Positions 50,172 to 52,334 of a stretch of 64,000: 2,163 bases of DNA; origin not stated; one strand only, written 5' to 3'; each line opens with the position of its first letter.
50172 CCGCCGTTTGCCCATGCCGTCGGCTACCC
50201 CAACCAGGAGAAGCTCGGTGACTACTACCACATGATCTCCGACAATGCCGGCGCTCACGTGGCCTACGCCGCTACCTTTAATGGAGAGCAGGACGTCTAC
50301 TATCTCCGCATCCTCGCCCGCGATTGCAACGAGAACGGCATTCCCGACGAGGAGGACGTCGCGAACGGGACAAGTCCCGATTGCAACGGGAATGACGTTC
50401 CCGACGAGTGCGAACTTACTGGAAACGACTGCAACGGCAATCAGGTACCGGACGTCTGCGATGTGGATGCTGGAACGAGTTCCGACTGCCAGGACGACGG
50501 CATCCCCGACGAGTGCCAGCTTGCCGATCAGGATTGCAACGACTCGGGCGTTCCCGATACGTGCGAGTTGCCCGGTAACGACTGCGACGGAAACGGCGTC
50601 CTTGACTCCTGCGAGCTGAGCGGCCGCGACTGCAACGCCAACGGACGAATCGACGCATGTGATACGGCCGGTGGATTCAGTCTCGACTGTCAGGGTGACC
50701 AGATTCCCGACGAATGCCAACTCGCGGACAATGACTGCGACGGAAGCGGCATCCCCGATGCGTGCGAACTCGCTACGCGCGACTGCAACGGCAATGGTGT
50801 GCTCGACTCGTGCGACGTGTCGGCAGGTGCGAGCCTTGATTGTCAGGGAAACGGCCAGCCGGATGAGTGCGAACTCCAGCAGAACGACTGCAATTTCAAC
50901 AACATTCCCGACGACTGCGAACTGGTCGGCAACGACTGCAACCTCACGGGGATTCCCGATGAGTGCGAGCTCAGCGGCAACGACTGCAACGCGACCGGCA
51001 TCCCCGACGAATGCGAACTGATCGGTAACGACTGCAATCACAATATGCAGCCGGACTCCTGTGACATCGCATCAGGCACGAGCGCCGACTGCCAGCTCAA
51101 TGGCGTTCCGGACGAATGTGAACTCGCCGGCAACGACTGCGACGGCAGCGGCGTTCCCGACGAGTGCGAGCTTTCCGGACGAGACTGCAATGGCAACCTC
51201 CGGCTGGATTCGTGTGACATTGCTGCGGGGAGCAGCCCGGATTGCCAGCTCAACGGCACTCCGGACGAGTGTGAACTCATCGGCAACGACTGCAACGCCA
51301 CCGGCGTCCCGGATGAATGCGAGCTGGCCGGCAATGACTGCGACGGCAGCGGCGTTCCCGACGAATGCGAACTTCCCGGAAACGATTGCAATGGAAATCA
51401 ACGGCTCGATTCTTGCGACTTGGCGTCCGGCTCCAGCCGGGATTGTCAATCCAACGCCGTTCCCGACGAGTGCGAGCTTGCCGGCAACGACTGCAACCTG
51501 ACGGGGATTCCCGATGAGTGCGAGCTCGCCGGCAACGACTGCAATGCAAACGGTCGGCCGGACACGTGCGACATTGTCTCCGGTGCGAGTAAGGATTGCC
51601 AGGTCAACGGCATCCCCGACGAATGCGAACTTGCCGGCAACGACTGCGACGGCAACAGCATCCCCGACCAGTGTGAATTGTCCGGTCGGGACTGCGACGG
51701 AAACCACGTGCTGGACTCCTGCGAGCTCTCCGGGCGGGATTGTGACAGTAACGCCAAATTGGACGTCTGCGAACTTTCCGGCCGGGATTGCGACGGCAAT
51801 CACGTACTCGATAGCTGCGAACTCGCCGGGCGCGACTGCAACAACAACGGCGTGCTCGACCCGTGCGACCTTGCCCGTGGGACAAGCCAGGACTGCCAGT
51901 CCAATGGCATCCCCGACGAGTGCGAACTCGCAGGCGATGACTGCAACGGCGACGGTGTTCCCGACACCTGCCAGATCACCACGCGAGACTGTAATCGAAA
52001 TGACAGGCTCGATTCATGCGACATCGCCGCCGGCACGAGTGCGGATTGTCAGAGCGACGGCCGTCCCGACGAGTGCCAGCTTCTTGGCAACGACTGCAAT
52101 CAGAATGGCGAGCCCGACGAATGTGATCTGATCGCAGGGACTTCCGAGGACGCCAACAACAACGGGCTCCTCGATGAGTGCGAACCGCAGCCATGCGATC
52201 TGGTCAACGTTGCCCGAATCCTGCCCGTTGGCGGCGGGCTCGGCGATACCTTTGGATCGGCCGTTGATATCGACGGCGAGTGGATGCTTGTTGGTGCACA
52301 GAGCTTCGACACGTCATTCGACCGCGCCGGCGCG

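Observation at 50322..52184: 37 tandem Cys-flanked units that each match the 12-residue EF-hand/dockerin Ca2+ loop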

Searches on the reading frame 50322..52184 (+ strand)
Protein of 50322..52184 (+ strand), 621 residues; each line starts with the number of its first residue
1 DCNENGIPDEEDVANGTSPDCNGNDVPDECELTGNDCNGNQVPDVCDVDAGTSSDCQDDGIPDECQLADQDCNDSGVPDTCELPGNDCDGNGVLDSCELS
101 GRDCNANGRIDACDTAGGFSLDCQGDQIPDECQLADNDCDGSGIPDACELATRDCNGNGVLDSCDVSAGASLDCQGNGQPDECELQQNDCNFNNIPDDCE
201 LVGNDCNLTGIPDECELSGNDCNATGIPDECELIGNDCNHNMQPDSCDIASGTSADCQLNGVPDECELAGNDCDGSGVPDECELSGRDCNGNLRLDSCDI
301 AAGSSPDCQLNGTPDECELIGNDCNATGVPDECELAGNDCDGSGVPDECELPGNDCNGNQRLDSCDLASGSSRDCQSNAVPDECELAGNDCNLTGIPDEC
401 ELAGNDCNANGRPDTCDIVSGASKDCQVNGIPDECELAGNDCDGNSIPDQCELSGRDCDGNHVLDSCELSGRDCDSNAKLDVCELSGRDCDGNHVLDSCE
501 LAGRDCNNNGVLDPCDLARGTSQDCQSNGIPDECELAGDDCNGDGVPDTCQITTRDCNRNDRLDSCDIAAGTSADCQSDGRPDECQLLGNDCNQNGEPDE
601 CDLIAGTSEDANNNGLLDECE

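Call 5: search_protein_families(library=pfam, proteins=[window:50322-52184:+], max_evalue=1)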
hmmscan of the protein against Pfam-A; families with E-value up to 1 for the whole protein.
window:50322-52184:+ (621 aa): 0 families

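Call 6: search_protein_families(library=ncbifam, proteins=[window:50322-52184:+], max_evalue=1)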
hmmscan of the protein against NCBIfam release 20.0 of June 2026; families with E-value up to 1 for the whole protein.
window:50322-52184:+ (621 aa): 0 families

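Call 8: find_homologous_proteins(query=window:50322-52184:+, max_evalue=0.00001)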
Query window:50322-52184:+ (621 aa): 6660 proteins with E <= 0.00001 among 8000 candidates; the best 120 are listed.
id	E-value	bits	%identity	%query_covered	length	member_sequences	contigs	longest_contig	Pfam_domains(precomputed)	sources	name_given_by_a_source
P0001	8.2e-184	631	55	79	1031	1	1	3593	PF14312.13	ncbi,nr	ncbi:MAG: FG-GAP repeat protein, partial [Planctomycetes bacterium]|nr:FG-GAP repeat protein [Planct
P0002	7.5e-143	496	50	82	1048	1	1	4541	PF20773.6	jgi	jgi:hypothetical protein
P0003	9.0e-137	475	49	70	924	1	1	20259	-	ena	-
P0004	7.9e-132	459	42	90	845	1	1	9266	-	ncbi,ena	-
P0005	1.5e-116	409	49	70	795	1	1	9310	-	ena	-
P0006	2.3e-116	408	41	100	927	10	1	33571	PF20773.6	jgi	-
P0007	1.3e-109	386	50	68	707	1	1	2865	PF13517.13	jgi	jgi:hypothetical protein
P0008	3.2e-109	384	41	100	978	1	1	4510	-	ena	-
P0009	2.3e-107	378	40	100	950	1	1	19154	-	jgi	jgi:hypothetical protein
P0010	3.5e-104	368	37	99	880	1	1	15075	-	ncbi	-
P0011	6.1e-101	357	42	70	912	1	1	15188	PF14312.13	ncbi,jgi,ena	jgi:hypothetical protein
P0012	4.0e-99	351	45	65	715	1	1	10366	-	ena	-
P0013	5.9e-97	344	38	94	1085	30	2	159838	PF14312.13,PF07687.20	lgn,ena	-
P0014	1.3e-96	343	44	75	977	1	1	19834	PF00149.34,PF16656.12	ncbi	ncbi:MAG: metallophosphoesterase family protein, partial [Planctomycetota bacterium]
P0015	2.7e-95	338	38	81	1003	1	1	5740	-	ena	-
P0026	2.6e-86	309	38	88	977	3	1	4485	PF13202.13,PF01483.28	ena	-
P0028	1.5e-85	306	39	94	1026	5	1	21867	PF02412.24,PF01833.31,PF03781.23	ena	-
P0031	1.1e-84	303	51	31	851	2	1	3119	PF01839.30,PF00404.25,PF13517.13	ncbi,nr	ncbi:MAG TPA: FG-GAP-like repeat-containing protein, partial [Phycisphaerae bacterium]|nr:FG-GAP-lik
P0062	2.7e-74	269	39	88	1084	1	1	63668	PF18884.6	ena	-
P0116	1.3e-65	240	50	43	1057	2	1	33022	PF00404.25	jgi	jgi:hypothetical protein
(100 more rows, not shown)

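Call 11: search_solved_structures(query=window:50322-52184:+, max_evalue=10, show_alignments=3)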
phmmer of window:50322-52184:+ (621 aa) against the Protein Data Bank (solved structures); distinct sequences matched with E-value up to 10: 2.
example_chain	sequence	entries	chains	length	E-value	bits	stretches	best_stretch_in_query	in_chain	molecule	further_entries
8x39_A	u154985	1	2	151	0.067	14.7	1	355-566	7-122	Serine protease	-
8x3a_A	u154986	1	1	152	0.069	14.7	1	355-566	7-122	Serine protease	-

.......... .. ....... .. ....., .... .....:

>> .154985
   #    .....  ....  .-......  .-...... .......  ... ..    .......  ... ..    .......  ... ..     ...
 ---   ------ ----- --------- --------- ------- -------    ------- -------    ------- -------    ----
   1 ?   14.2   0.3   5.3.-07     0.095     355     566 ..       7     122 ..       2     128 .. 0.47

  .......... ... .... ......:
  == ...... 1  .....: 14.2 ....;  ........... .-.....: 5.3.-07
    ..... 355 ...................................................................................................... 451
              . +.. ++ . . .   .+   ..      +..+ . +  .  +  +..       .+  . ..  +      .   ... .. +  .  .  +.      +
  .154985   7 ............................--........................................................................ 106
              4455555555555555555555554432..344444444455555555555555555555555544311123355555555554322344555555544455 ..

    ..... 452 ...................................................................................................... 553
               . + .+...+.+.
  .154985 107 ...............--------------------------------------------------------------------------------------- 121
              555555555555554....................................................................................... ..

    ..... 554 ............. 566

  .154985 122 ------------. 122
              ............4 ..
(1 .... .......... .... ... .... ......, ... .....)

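Call 31: search_protein_families(library=pfam, proteins=[P0028, P0014, P0062, P0026, P0116, P0031], max_evalue=0.01)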
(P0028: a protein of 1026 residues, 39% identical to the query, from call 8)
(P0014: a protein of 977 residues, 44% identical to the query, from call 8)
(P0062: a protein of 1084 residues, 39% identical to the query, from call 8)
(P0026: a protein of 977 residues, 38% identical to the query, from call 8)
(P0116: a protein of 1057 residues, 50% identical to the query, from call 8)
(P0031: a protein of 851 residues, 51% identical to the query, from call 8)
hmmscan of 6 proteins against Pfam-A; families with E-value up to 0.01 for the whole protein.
P0028 (1026 aa): 3 families
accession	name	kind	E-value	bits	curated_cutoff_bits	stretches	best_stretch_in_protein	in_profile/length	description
PF03781.23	FGE-sulfatase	-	5.4e-41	141.4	23.3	1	795-1024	3-255/255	Sulfatase-modifying factor enzyme 1-like domain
PF01833.30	TIG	-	9.2e-13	48.4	20.9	1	669-749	2-83/84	IPT/TIG domain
PF02412.23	TSP_3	-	6.2e-06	26.2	25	1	17-39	14-36/36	Thrombospondin type 3 repeat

P0014 (977 aa): 3 families
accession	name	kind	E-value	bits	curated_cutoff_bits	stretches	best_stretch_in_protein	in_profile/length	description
PF00149.33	Metallophos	-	2.7e-12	48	21.5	1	154-352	1-191/191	Calcineurin-like phosphoesterase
PF16656.11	Pur_ac_phosph_N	-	5.6e-11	43.3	30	1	66-131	7-83/93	Purple acid Phosphatase, N-terminal domain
PF02412.23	TSP_3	-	0.0023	18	25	1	739-761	1-23/36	Thrombospondin type 3 repeat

P0062 (1084 aa): 1 family
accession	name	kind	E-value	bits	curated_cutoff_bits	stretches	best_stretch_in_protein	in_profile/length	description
PF18884.5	TSP3_bac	-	1.9e-14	53.6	25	0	277-292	1-16/22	Bacterial TSP3 repeat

P0026 (977 aa): 3 families
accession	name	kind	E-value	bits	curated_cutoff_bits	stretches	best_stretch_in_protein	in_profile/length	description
PF01483.27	P_proprotein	-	7.9e-15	55.2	21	1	550-642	3-85/86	Proprotein convertase P-domain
PF13202.12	EF-hand_5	-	4.6e-09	35.8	25.9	0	467-478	11-22/25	EF hand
PF00036.39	EF-hand_1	-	0.0014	18.5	25.4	0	727-741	10-24/29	EF hand domain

P0116 (1057 aa): 3 families
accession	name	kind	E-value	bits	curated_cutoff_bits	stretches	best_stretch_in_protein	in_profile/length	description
PF00404.24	Dockerin_1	-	4.3e-06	27.3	22.9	1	967-1015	2-51/57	Dockerin type I domain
PF13385.13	Laminin_G_3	-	0.00022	21.8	27.6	1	855-919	47-109/151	Concanavalin A-like lectin/glucanases superfamily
PF02012.26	BNR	-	0.00052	20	27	0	413-423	2-12/12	BNR/Asp-box repeat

P0031 (851 aa): 4 families
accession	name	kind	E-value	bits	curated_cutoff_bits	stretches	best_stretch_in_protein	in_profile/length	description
PF13517.12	FG-GAP_3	-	3.8e-60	200.8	26.9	10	531-593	1-61/61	FG-GAP-like repeat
PF01839.29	FG-GAP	-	1.6e-15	57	22.1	3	577-604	4-27/37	FG-GAP repeat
PF00404.24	Dockerin_1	-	6.3e-08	33.1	22.9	1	794-842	1-50/57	Dockerin type I domain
PF14779.12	BBS1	-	0.006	16.5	27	0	525-607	17-96/254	Ciliary BBSome complex subunit 1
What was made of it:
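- On EF-hand (Pfam EF-hand_1/5; PROSITE PS00018): The model is met only in relative P0026, at 35.8 bits against a 25.9-bit cut-off (call 31).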

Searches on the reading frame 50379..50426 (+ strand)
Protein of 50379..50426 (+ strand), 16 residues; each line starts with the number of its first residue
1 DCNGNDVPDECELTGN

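Call 16: search_solved_structures(query=A1, max_evalue=10, show_alignments=4)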
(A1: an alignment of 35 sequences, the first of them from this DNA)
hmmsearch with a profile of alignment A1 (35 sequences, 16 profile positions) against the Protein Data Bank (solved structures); distinct sequences matched with E-value up to 10: 0.

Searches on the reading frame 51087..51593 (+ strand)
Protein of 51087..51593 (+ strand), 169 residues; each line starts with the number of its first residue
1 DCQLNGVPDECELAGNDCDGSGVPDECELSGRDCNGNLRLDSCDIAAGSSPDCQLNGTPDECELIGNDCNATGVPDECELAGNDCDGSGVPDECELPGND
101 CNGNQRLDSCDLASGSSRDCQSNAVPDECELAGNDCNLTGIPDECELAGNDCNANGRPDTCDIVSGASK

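Call 32: predict_structure(alignment_id=A2)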
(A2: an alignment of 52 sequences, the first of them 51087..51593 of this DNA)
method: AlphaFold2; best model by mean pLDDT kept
length: 169 residues; sequences in the alignment: 52
mean_pLDDT: 91.8   pTM: 0.73
mean pLDDT of the five models: 91.8, 90.0, 88.5, 86.8, 84.8
residues with pLDDT >= 90: 125; 70-90: 44; 50-70: 0; < 50: 0
segments of 3 or more residues with pLDDT < 50: none
pLDDT, mean of each block of 10 residues (from residue 1): 87 86 87 90 94 94 90 92 93 95 96 97 95 91 91 93 91
secondary structure, 60 per line:
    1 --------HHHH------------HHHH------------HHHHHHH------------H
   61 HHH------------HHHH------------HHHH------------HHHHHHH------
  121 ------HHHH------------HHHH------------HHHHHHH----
elements in order: H9-12 H25-28 H41-47 H60-63 H76-79 H92-95 H108-114 H127-130 H143-146 H159-165
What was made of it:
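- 50322..52196 (+): Array of 37 Cys units (aa 494-1118) of 16 or 19 aa. Motif: D-C-[NDQ]-x-[NDST]-G-[VI]-[PL]-D-x-C-[EDQ]. It ends with a trailing cap Cys, C1118. AF2 of aa 749-917 gives pLDDT 91.8 and pTM 0.73 (call 32).
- On EF-hand (Pfam EF-hand_1/5; PROSITE PS00018): AF2/DSSP shows only a 4-7-residue helix after each loop and none before it (call 32).
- Helices are of 4 residues in short units and 7 in long units, starting at position 9 (call 32). The units lack the 10-12-residue helices that form the dockerin's cohesin-binding face (call 32).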

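Call 39: fold_search(model_id=the predicted structure, library=pdb)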
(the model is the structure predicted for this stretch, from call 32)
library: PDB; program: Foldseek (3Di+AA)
matches with E <= 10: 4; with E <= 0.001: 0
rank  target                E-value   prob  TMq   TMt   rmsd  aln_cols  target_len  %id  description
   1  9kv9_C                5.2e+00  0.01  0.13  0.15  13.7        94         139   16  Crystal Structure of the Kv7.1 C-terminal Domain in Complex with Calmodulin disease mutation E141G-Ca (released 2025-12-10)
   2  1ux6                  6.0e+00  0.02  0.12  0.07  10.4        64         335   25  Structure of a thrombospondin C-terminal fragment reveals a novel calcium core in the type 3 repeats (released 2004-03-18)
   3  4jq0_C                8.5e+00  0.01  0.12  0.14  19.7       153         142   19  Voltage-gated sodium channel 1.5 C-terminal domain in complex with FGF12B and Ca2+/calmodulin (released 2014-05-21)
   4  6ui4_B                9.1e+00  0.01  0.12  0.15  11.5        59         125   20  Crystal structure of phenamacril-bound F. graminearum myosin I (released 2020-03-25)
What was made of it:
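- Closest known: Thrombospondin type-3 repeats. Different: Foldseek against 1UX6 gives E 6 (call 39).
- Tried and rejected: Foldseek against PDB gave only E 5-9 hits, to calmodulin and to 1UX6 (call 39).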

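Call 57: search_protein_representatives(alignment_id=A2)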
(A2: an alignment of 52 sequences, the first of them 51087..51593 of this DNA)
Query: 52 sequences, 183 profile positions. Proteins with E-value up to 0.001 (for the whole library): 11903; up to 1e-10: 6641; up to 1e-30: 2447. The best 150 are listed.
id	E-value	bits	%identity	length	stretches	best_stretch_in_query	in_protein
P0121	0.0e+00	1670.3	-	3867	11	1-179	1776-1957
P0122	0.0e+00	1317.3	-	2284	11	1-180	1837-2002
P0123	0.0e+00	1004.6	-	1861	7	1-181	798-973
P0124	0.0e+00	998.4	-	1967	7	19-181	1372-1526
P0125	6.7e-279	931.7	-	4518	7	1-181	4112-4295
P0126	5.2e-278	928.8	-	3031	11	19-163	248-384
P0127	4.5e-271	906.1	-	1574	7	1-181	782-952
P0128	2.3e-264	884.3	-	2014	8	1-181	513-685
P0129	8.4e-257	859.6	-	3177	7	1-166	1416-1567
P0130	3.4e-248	831.6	-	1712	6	1-178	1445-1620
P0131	1.4e-246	826.3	-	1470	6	1-181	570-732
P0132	2.0e-240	806.3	-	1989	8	1-180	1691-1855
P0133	4.2e-240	805.2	-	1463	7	1-163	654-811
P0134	1.2e-239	803.8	-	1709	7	19-182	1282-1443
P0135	2.8e-238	799.3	-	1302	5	1-180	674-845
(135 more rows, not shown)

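Call 73: search_solved_structures(query=A2, max_evalue=10, show_alignments=2)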
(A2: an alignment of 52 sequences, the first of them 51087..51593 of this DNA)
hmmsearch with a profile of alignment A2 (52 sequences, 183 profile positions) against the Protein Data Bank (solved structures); distinct sequences matched with E-value up to 10: 3.
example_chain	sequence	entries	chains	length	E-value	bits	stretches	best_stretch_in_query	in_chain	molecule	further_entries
8x39_A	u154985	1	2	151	0.6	12.7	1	51-141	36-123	Serine protease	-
8x3a_A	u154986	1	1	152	0.61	12.6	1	51-141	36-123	Serine protease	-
6cci_A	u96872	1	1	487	1.6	11.3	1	37-121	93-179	Protein ESKIMO 1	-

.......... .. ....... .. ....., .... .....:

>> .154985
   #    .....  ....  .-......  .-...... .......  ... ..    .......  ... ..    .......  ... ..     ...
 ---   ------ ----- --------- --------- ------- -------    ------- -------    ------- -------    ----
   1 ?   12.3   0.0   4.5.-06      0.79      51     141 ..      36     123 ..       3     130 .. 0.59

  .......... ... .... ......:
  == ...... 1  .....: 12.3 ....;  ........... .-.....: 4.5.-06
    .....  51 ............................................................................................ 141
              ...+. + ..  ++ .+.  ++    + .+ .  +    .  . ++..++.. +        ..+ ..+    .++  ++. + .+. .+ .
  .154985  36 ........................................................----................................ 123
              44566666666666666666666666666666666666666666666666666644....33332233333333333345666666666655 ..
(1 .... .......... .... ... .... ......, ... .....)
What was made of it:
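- The only weak PDB sequence hit is a double dockerin, 8x39 (calls 11, 73).
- Tried and rejected: The only hit was a double dockerin at E 0.07-0.6 (calls 11, 16, 73).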

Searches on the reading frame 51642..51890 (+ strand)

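Call 65: search_protein_families(library=pfam, proteins=[window:51642-51890:+], max_evalue=10)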
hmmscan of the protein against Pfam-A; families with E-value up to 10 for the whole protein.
seq(83 aa): 2 families
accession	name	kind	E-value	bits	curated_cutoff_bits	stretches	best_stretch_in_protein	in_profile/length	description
PF23657.1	DUF7151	-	8.2e-06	26.1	27.2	3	63-74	25-36/46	Domain of unknown function (DUF7151)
PF08037.16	Attractin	-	2.5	8.6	25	1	2-20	1-19/55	Attractin family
